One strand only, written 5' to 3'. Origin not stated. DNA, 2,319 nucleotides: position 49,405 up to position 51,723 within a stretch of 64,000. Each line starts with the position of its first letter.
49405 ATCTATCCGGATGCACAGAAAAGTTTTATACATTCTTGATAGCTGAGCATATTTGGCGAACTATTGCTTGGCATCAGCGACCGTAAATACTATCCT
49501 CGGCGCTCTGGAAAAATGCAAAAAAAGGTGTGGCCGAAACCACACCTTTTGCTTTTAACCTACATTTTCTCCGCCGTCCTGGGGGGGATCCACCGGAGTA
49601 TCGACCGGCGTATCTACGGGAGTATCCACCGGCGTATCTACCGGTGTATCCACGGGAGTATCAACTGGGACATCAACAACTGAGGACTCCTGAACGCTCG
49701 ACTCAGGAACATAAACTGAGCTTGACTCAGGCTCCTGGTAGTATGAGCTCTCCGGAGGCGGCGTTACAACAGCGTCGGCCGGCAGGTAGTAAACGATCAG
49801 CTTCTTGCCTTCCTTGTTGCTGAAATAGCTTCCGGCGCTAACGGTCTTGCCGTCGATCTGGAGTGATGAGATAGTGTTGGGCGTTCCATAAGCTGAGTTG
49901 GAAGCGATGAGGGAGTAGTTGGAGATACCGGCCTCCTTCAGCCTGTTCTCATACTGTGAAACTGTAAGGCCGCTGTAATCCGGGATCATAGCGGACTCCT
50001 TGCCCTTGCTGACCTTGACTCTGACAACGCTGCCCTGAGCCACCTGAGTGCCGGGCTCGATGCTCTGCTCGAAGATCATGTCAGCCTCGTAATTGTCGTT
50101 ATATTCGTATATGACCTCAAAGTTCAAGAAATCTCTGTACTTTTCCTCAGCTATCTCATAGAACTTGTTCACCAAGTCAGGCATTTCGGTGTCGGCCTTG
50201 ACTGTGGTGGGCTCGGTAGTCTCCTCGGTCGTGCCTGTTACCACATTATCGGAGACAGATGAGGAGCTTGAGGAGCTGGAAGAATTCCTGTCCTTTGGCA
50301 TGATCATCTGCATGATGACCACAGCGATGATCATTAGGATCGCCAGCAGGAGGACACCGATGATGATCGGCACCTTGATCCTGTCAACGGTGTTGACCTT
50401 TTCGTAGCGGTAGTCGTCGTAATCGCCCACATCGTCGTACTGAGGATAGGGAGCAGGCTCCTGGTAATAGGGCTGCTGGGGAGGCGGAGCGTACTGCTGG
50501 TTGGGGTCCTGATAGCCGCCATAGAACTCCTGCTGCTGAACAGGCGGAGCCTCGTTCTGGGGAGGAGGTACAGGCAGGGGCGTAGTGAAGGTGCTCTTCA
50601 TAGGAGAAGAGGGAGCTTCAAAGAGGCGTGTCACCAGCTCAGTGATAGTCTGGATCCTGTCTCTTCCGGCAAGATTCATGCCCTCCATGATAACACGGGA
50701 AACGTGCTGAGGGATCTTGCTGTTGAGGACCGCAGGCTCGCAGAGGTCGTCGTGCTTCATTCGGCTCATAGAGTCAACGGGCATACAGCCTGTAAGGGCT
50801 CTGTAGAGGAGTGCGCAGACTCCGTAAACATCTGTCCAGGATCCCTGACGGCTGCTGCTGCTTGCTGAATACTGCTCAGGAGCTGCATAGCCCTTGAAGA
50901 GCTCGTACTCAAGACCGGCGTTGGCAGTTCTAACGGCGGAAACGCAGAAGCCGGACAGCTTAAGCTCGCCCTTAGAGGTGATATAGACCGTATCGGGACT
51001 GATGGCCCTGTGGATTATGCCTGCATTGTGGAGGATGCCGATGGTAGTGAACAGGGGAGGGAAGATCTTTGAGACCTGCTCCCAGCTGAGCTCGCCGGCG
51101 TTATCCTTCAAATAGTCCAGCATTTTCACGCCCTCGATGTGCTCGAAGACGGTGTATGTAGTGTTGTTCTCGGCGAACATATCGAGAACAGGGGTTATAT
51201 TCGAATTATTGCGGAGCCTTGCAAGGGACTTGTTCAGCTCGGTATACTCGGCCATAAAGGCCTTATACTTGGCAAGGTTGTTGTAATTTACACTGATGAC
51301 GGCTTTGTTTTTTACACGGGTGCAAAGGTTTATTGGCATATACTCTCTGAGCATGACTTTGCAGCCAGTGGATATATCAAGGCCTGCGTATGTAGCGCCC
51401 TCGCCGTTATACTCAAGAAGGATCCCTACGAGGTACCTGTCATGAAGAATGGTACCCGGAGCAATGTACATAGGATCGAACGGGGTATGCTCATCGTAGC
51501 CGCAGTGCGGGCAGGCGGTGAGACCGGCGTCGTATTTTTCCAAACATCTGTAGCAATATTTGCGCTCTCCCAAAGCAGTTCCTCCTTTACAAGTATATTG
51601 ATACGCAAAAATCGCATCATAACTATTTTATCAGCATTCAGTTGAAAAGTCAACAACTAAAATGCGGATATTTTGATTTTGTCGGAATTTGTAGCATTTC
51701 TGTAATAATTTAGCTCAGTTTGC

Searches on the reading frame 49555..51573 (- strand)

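Call 26: search_protein_families(library=pfam, proteins=[window:49555-51573:-], max_evalue=0.001)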
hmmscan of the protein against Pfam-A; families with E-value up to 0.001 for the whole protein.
window:49555-51573:- (672 aa): 3 families
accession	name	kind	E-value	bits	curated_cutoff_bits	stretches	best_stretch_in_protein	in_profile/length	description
PF00069.31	Pkinase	-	1.3e-16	61.2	31.7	1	115-273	50-204/263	Protein kinase domain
PF03793.24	PASTA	-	4e-15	56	23.2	1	463-523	2-64/64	PASTA domain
PF07714.23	PK_Tyr_Ser-Thr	-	2.4e-09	37.3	23.1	1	104-303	46-245/258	Protein tyrosine and serine/threonine kinase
